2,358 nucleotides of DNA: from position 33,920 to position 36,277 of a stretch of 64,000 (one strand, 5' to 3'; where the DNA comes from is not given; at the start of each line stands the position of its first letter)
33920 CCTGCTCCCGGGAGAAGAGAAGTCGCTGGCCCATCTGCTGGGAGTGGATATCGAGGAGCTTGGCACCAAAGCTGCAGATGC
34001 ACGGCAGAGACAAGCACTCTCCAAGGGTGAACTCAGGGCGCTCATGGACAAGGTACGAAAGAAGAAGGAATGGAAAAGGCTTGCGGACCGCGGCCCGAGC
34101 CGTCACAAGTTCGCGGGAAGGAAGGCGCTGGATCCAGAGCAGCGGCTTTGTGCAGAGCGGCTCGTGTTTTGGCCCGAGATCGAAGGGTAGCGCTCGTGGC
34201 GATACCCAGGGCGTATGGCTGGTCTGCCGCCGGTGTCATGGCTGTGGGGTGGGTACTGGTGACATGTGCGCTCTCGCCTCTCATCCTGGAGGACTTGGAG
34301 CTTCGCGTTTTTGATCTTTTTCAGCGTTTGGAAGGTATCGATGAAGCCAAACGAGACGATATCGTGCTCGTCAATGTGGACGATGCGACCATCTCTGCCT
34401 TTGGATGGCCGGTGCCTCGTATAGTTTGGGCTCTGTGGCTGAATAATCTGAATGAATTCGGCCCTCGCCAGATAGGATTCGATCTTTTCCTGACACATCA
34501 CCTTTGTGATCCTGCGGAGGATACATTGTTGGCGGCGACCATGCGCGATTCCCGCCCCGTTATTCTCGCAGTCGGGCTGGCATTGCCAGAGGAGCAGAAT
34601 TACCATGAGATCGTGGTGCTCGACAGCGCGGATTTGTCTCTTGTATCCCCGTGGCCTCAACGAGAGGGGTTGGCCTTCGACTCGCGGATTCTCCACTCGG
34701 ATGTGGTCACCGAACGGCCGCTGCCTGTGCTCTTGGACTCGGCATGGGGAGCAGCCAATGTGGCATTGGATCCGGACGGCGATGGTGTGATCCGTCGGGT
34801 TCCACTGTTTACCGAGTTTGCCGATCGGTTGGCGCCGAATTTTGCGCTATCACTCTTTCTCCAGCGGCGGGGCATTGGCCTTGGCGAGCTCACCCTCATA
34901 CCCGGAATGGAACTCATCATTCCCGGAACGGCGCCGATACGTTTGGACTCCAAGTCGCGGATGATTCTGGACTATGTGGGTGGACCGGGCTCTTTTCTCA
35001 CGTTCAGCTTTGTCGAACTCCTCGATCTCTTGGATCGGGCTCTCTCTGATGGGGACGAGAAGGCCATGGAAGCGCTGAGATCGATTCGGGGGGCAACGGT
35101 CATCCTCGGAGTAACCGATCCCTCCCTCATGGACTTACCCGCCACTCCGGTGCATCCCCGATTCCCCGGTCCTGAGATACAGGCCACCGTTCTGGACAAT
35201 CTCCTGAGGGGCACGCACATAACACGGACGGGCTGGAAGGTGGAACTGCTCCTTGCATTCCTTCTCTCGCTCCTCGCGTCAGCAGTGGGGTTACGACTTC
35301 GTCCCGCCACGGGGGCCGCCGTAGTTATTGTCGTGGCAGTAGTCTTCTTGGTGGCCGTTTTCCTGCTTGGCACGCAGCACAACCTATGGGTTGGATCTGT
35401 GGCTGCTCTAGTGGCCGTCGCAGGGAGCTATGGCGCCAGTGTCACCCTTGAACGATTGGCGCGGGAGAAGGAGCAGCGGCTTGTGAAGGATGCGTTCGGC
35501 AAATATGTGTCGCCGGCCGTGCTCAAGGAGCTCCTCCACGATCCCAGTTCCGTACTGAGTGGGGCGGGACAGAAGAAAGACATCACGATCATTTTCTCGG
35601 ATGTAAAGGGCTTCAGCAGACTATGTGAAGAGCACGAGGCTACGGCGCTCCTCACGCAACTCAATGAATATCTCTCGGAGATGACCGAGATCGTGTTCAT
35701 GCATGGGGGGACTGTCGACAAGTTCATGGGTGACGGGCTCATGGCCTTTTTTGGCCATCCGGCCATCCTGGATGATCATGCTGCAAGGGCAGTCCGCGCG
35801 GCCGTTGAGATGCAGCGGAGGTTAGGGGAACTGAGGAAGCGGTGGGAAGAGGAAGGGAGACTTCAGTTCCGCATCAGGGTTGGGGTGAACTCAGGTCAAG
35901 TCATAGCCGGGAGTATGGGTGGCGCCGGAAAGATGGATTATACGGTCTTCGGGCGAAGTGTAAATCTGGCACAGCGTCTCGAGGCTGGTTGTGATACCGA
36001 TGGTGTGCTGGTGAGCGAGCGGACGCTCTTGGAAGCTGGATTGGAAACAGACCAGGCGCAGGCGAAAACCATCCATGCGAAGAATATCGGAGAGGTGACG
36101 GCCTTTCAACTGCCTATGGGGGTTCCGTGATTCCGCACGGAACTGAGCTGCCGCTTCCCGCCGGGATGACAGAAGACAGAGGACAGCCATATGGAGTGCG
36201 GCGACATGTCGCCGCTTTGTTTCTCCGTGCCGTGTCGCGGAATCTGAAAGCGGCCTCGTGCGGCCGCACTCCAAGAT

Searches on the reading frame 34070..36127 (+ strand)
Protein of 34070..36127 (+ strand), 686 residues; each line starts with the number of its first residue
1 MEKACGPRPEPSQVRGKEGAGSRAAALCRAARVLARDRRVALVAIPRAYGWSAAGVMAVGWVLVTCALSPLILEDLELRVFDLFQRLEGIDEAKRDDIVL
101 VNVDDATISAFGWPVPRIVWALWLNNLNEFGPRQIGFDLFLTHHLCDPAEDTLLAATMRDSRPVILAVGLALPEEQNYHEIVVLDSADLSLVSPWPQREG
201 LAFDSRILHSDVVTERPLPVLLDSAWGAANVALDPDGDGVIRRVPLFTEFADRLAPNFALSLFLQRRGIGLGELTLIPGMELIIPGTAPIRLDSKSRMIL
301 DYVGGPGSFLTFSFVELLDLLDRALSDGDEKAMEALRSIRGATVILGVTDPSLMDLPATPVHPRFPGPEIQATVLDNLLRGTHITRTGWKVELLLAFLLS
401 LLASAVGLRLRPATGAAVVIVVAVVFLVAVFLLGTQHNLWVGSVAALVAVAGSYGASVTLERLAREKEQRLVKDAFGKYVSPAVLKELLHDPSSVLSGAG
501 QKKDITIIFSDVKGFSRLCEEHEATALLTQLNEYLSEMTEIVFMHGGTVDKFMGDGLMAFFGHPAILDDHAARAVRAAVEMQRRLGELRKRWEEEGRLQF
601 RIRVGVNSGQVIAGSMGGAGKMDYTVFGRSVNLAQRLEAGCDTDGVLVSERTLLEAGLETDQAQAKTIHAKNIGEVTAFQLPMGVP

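Call 8: search_protein_families(library=pfam, proteins=[window:34070-36127:+], max_evalue=0.001)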
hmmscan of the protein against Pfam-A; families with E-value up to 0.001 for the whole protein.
window:34070-36127:+ (686 aa): 2 families
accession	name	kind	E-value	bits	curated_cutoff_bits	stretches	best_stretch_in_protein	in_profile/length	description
PF05226.16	CHASE2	-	6.2e-43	147.6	26.3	1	62-403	4-255/257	CHASE2 domain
PF00211.25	Guanylate_cyc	-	4.4e-27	95.3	21.9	1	501-654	5-153/183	Adenylate and Guanylate cyclase catalytic domain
